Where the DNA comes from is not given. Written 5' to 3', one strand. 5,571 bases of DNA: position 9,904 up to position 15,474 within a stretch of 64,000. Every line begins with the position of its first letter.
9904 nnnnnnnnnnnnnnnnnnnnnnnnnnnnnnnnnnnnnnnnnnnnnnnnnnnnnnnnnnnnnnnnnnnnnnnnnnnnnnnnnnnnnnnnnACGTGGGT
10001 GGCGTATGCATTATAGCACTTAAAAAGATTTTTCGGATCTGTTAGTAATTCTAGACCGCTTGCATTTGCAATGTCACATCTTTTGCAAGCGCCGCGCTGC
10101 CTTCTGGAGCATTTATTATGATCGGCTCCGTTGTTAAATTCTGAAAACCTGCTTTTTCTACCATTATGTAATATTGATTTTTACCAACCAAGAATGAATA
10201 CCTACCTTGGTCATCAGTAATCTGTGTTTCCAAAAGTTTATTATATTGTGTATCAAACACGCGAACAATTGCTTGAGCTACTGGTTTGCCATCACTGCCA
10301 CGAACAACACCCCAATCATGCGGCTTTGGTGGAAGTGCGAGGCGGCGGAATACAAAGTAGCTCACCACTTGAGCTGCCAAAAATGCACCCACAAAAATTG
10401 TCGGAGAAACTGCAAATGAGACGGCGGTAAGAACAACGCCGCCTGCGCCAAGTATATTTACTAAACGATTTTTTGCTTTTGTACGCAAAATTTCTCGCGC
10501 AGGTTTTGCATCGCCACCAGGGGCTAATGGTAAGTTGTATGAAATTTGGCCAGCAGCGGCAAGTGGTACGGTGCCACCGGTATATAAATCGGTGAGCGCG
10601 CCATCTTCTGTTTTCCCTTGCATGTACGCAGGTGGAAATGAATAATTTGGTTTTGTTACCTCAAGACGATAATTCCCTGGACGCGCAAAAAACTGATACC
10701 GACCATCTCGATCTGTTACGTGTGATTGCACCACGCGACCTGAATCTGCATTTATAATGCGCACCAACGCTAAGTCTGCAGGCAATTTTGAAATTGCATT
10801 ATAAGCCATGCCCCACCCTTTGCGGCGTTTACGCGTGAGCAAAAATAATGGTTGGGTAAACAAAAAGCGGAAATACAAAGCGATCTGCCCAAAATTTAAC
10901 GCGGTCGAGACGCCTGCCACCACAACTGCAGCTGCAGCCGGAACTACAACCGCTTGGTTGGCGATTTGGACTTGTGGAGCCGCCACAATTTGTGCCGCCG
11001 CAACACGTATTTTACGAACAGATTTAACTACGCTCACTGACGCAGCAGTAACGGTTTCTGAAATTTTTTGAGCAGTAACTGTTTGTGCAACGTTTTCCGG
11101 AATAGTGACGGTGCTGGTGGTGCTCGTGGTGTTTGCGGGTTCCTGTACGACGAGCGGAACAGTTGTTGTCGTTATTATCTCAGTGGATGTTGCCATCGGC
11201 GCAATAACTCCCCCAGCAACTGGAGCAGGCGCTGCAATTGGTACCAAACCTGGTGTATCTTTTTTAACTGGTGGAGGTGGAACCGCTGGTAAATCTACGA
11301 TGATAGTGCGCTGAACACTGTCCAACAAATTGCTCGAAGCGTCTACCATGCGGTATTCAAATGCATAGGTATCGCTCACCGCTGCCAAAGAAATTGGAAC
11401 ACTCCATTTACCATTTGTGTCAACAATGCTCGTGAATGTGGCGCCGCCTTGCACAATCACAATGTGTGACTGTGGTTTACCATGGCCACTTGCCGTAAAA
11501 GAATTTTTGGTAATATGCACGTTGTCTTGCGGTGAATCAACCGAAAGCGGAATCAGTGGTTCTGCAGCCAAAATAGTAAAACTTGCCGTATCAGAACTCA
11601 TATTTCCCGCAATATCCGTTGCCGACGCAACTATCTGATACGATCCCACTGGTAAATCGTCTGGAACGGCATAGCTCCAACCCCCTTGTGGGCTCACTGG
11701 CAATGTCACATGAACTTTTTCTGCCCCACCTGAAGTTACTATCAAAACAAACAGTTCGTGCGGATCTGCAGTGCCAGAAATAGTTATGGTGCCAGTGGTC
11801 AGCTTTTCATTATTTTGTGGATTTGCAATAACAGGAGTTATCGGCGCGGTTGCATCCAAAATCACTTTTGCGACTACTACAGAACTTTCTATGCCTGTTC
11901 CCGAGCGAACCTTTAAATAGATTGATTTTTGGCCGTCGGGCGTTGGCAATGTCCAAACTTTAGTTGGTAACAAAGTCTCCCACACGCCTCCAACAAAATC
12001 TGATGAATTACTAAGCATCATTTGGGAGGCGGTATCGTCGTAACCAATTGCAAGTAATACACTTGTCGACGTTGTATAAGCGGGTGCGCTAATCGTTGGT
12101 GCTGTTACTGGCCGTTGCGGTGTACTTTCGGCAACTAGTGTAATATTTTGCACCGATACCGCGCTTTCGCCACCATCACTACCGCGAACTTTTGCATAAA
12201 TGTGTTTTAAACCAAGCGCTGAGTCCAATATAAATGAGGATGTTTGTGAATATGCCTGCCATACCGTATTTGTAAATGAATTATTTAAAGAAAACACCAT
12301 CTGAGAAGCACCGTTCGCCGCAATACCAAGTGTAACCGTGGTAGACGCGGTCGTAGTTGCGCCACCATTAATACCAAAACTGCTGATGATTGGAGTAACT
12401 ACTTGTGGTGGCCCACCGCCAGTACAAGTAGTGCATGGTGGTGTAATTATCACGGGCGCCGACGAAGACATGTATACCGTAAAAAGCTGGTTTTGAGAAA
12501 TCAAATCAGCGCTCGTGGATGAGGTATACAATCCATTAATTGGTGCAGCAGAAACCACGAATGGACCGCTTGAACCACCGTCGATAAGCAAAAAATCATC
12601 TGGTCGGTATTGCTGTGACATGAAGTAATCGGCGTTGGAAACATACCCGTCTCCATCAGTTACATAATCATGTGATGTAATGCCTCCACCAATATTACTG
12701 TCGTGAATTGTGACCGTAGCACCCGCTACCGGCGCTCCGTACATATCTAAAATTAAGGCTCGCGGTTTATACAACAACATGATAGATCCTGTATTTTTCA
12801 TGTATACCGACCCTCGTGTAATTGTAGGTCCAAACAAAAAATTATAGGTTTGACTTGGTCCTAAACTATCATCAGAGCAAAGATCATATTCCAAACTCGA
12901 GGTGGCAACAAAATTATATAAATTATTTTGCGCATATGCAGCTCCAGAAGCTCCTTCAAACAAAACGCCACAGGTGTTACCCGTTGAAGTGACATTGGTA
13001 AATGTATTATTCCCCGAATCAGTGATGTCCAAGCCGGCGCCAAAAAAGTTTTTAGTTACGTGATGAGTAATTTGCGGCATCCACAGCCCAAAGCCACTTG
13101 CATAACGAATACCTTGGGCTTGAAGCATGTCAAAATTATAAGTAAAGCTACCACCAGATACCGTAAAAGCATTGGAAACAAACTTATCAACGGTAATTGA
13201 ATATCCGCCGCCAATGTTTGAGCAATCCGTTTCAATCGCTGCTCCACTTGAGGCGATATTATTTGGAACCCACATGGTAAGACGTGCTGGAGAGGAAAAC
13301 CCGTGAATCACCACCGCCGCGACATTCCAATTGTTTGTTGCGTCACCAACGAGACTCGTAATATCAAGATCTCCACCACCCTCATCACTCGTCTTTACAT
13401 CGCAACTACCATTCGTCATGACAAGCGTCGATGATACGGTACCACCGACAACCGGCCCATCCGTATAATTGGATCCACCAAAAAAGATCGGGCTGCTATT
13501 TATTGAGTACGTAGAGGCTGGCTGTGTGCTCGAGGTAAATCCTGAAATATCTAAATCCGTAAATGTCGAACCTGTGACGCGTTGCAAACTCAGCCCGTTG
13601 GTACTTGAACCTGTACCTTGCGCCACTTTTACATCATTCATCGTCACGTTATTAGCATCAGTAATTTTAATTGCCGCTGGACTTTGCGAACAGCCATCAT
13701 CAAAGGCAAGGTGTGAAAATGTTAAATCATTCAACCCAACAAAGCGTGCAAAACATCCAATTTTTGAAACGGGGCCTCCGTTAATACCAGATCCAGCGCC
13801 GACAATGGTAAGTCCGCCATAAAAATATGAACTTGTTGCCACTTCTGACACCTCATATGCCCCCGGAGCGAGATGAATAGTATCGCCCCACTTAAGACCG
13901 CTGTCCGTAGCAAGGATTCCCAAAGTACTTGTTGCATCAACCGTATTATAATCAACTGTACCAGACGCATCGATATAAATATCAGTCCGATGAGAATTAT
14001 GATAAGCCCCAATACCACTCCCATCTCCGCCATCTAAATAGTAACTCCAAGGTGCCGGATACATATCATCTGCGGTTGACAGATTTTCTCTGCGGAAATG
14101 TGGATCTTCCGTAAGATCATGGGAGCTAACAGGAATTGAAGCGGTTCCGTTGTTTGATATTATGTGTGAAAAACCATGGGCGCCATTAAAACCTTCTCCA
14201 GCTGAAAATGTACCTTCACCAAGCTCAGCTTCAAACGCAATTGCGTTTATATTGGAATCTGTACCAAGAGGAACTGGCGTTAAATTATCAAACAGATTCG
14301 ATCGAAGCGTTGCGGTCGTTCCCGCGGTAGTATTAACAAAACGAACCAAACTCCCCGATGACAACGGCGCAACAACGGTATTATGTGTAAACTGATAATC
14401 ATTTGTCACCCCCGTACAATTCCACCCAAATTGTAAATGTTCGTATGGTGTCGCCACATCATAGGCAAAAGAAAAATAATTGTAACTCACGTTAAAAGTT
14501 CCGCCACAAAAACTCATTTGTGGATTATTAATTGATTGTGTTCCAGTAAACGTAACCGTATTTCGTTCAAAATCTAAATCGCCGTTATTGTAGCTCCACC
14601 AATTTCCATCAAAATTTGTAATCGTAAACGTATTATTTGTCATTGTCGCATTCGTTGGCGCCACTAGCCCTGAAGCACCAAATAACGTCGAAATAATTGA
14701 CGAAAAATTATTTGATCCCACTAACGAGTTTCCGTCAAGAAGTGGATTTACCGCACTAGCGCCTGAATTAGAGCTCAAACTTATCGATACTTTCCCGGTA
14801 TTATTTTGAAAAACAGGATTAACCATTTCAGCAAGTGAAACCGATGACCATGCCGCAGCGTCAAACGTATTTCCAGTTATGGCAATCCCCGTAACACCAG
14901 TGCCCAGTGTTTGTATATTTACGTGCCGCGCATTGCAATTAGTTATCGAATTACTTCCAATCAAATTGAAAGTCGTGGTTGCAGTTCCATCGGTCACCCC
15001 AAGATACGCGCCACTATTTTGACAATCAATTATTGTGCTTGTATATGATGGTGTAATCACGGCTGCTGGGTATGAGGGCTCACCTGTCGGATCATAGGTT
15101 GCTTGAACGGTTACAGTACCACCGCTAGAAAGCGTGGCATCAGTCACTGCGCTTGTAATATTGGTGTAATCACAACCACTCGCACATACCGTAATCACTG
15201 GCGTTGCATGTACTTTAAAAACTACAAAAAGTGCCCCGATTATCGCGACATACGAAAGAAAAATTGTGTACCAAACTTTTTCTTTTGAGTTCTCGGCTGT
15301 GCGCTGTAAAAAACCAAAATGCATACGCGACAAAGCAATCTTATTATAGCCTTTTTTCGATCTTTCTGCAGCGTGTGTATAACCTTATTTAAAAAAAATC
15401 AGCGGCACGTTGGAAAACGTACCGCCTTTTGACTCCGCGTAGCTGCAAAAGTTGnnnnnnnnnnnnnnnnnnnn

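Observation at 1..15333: Tandem array of three giant, independently promoted surface-protein paralogs with a mosaic conservation pattern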

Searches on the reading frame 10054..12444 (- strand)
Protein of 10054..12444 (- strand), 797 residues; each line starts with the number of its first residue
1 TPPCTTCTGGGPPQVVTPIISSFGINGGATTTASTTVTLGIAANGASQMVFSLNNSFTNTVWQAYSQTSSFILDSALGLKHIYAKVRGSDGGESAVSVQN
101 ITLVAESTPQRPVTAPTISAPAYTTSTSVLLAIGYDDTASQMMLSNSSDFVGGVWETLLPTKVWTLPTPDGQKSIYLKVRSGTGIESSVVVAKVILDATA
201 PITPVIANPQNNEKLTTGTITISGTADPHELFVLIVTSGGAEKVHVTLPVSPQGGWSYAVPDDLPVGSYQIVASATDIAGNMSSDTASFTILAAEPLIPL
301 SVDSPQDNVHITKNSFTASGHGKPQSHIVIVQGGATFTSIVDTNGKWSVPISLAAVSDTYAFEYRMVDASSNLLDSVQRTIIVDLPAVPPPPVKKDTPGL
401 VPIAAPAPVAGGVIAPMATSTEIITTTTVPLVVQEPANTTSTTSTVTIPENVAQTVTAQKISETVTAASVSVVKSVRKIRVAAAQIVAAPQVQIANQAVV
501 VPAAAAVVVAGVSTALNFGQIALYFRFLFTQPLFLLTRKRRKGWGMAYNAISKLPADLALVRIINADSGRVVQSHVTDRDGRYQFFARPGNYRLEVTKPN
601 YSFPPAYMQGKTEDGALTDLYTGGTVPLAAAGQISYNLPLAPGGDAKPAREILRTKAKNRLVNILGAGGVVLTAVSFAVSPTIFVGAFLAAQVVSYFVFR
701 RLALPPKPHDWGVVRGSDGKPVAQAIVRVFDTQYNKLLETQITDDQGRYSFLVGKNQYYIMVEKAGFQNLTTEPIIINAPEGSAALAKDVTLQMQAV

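Call 48: predict_structure(alignment_id=A3)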
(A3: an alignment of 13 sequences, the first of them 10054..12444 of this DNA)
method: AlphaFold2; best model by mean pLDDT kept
length: 797 residues; sequences in the alignment: 13
mean_pLDDT: 70.0   pTM: 0.37
mean pLDDT of the five models: 70.0, 69.7, 68.2, 68.2, 67.7
residues with pLDDT >= 90: 163; 70-90: 347; 50-70: 83; < 50: 204
segments of 3 or more residues with pLDDT < 50: 1-15, 27-32, 106-109, 389-542, 603-623
pLDDT, mean of each block of 10 residues (from residue 1): 35 49 49 62 80 83 81 68 83 79 53 86 90 89 93 88 90 94 86 90 92 89 93 90 91 92 90 90 91 89 89 90 93 85 92 83 90 89 70 38 32 29 26 25 25 30 37 44 41 37 39 39 47 40 64 68 77 76 83 72 42 30 63 72 61 72 69 74 75 73 64 88 87 70 87 80 86 79 73 72
secondary structure, 60 per line:
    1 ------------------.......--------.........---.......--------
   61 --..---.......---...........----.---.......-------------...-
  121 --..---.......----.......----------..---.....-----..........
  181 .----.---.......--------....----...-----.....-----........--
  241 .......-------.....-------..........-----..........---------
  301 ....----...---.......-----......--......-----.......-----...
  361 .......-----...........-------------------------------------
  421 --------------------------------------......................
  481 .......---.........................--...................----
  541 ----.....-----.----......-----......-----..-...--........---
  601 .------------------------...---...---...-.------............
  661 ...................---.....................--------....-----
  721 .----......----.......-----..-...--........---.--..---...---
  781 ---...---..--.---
elements in order (helices of 4 or more, strands of 3 or more residues): E19-25 E34-42 E46-52 E68-74 E78-88 E97-103 E117-119 E128-134 E139-145 E161-165 E171-181 E190-196 E205-208 E213-215 E221-225 E231-238 E241-247 E255-259 E267-276 E282-291 E301-304 E309-311 E315-321 E327-332 E335-340 E346-352 E358-367 E373-383 H459-487 H491-515 H518-536 E545-549 E560-565 E571-576 E585-587 E590-597 E626-628 E632-634 E638-640 H649-679 H683-703 E712-715 E726-731 E736-742 E751-753 E756-763 E775-777 E784-786

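Call 65: fold_search(model_id=the predicted structure, library=pdb)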
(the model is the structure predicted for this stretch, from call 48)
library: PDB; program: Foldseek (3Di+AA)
matches with E <= 10: 1875; with E <= 0.001: 598
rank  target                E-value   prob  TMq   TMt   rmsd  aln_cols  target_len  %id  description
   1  4p99_A                7.8e-14  1.00  0.16  0.26  26.3       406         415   16  Ca2+-stabilized adhesin helps an Antarctic bacterium reach out and bind ice (released 2014-06-18)
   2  6xi3                  1.1e-13  1.00  0.14  0.24  22.1       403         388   18  Crystal structure of tetra-tandem repeat in extending region of large adhesion protein (released 2020-10-14)
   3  9fls_A                6.1e-13  1.00  0.18  0.36  20.7       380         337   15  CryoEM structure of the fragment-3 (2061-2397) in the grappling hook protein A (GhpA) in the bacterium Aureispira sp.  (released 2024-10-16)
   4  9flp_A                7.5e-12  1.00  0.20  0.18  55.0       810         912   10  CryoEM structure of the neck (1403-2314) in the grappling hook protein A (GhpA) in the bacterium Aureispira sp. CCB-QB (released 2024-10-16)
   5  9flu_A                7.8e-12  1.00  0.20  0.40  22.4       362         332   15  CryoEM structure of the fragment-1 (3402-3733) in the grappling hook protein A (GhpA) in the bacterium Aureispira sp.  (released 2024-10-16)
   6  6tpw                  1.0e-11  1.00  0.15  0.24  17.9       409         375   12  Crystal structures of FNIII domain one through four of the human leucocyte common antigen-related protein ( LAR) (released 2020-05-13)
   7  2yn5_B                1.3e-11  1.00  0.18  0.44  12.0       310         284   15  Structural insight into the giant calcium-binding adhesin SiiE: implications for the adhesion of Salmonella enterica t (released 2013-04-03)
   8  2yn3_A                1.4e-11  1.00  0.17  0.43  13.4       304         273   16  Structural insight into the giant calcium-binding adhesin SiiE: implications for the adhesion of Salmonella enterica t (released 2013-04-03)
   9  3t1w                  1.7e-11  1.00  0.17  0.30  19.2       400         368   14  Structure of the four-domain fragment Fn7B89 of oncofetal fibronectin (released 2012-03-21)
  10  2yn5_A                2.4e-11  1.00  0.18  0.45  12.1       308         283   16  Structural insight into the giant calcium-binding adhesin SiiE: implications for the adhesion of Salmonella enterica t (released 2013-04-03)
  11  9flw_A                3.1e-11  1.00  0.19  0.27  20.8       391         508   14  CryoEM structure of the fragment-6 (3571-4078) in the grappling hook protein A (GhpA) in the bacterium Aureispira sp.  (released 2024-10-16)
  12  9fly_A                3.1e-11  1.00  0.19  0.18  57.1       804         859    9  CryoEM structure of the base (4151-5009) in the grappling hook protein A (GhpA) in the bacterium Aureispira sp. CCB-QB (released 2024-10-16)
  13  2yn3_C                4.3e-11  1.00  0.18  0.46  12.8       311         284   16  Structural insight into the giant calcium-binding adhesin SiiE: implications for the adhesion of Salmonella enterica t (released 2013-04-03)
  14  6grq_A                6.8e-11  1.00  0.13  0.18  21.3       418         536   13  Paired immunoglobulin-like receptor B (PirB) or Leukocyte immunoglobulin-like receptor subfamily B member 3 (LILRB3) f (released 2019-02-06)
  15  6grt_A                7.1e-11  1.00  0.14  0.17  21.4       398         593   13  Paired immunoglobulin-like receptor B (PirB) or Leukocyte immunoglobulin-like receptor subfamily B member 3 (LILRB3) f (released 2019-02-06)
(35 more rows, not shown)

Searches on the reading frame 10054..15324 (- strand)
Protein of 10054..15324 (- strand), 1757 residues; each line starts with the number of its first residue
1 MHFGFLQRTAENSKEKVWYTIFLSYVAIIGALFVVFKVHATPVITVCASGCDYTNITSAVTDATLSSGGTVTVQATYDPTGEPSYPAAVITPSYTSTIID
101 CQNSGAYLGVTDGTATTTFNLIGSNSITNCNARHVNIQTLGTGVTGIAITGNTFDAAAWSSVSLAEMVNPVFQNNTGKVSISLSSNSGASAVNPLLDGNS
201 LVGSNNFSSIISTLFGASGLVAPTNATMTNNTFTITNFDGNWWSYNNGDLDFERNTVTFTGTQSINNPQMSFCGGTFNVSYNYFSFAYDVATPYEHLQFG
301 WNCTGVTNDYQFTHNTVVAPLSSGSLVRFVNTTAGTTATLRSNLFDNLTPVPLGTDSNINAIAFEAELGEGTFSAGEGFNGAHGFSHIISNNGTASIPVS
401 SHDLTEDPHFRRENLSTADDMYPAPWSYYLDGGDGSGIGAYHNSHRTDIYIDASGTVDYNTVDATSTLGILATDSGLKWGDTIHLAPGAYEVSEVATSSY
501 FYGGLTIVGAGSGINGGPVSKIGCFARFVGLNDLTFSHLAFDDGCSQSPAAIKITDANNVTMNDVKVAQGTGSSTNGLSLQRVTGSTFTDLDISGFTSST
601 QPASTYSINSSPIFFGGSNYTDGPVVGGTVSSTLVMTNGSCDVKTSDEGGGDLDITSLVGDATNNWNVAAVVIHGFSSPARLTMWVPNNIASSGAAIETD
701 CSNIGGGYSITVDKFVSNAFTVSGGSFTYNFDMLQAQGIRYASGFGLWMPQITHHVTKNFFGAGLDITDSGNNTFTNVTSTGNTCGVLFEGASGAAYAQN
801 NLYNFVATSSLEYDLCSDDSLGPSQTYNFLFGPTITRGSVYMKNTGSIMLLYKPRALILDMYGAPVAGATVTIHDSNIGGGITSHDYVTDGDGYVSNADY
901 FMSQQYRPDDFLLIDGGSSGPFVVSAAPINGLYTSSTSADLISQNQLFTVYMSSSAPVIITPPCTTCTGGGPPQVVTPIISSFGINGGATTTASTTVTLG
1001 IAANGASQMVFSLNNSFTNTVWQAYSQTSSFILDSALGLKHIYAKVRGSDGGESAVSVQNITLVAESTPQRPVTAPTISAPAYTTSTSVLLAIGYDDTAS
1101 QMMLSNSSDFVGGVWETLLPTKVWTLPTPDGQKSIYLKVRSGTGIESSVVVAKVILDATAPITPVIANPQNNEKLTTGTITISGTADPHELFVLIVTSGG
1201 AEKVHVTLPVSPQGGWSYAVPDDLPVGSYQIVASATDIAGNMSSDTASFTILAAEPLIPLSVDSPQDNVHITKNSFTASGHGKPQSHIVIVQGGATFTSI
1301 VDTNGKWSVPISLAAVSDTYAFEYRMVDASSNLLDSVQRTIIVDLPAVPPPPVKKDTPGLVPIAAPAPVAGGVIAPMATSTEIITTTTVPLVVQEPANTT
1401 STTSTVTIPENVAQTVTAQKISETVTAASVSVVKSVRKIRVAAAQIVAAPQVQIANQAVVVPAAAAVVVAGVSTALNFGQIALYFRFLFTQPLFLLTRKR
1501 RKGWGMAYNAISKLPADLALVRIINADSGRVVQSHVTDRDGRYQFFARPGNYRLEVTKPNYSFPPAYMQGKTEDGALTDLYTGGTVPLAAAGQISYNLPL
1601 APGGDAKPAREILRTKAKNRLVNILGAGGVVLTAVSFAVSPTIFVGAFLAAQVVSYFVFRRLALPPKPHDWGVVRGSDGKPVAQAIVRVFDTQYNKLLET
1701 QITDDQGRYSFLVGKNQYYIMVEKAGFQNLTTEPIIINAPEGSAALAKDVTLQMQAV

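Call 8: search_protein_families(library=pfam, proteins=[window:10054-15324:-], max_evalue=0.01)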
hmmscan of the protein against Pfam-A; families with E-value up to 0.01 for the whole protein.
window:10054-15324:- (1757 aa): 7 families
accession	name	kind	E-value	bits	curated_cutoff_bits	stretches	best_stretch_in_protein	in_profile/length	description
PF13620.12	CarboxypepD_reg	-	4.9e-15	56.1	32.3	2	1672-1743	4-75/82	Carboxypeptidase regulatory-like domain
PF19077.6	Big_13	-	9e-08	33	27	1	1179-1251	28-100/102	Bacterial Ig-like domain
PF17210.9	SdrD_B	-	3.6e-07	30.8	29.7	1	1525-1570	32-78/112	SdrD B-like domain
PF11974.14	bMG3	-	1.4e-06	28.7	34.9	1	1677-1722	23-74/103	Bacterial alpha-2-macroglobulin MG3 domain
PF09136.16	Glucodextran_B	-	2.1e-06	28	27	1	1165-1249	4-79/83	Glucodextranase, domain B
PF07210.18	DUF1416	-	0.0008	19.7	23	0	1517-1556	34-72/97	Protein of unknown function (DUF1416)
PF20598.4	DUF6795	-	0.0027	18.4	27.4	0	1678-1713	8-45/103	Domain of unknown function (DUF6795)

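Call 39: search_protein_families(library=ncbifam, proteins=[window:10054-15324:-], max_evalue=0.1)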
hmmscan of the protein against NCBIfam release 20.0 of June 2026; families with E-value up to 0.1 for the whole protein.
window:10054-15324:- (1757 aa): 4 families
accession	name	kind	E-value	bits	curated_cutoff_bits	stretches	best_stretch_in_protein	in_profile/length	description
NF033510.3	Ca_tandemer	repeat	1.7e-08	34.7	50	2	1154-1243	4-96/96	Ca2+-stabilized repeat-containing adhesin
NF040520.1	Ig_like_BLP2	equivalog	2.5e-08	32.5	750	1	1157-1256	506-614/730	Ig-like repeat protein Blp2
NF058648.1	ECF_sub_HI1622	equivalog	0.00014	21.9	100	1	1677-1721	34-79/180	NikL family nickel/cobalt ECF transporter subunit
NF007545.0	PRK10160.1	equivalog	0.0082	15.6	342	1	1422-1481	154-212/275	taurine ABC transporter permease TauC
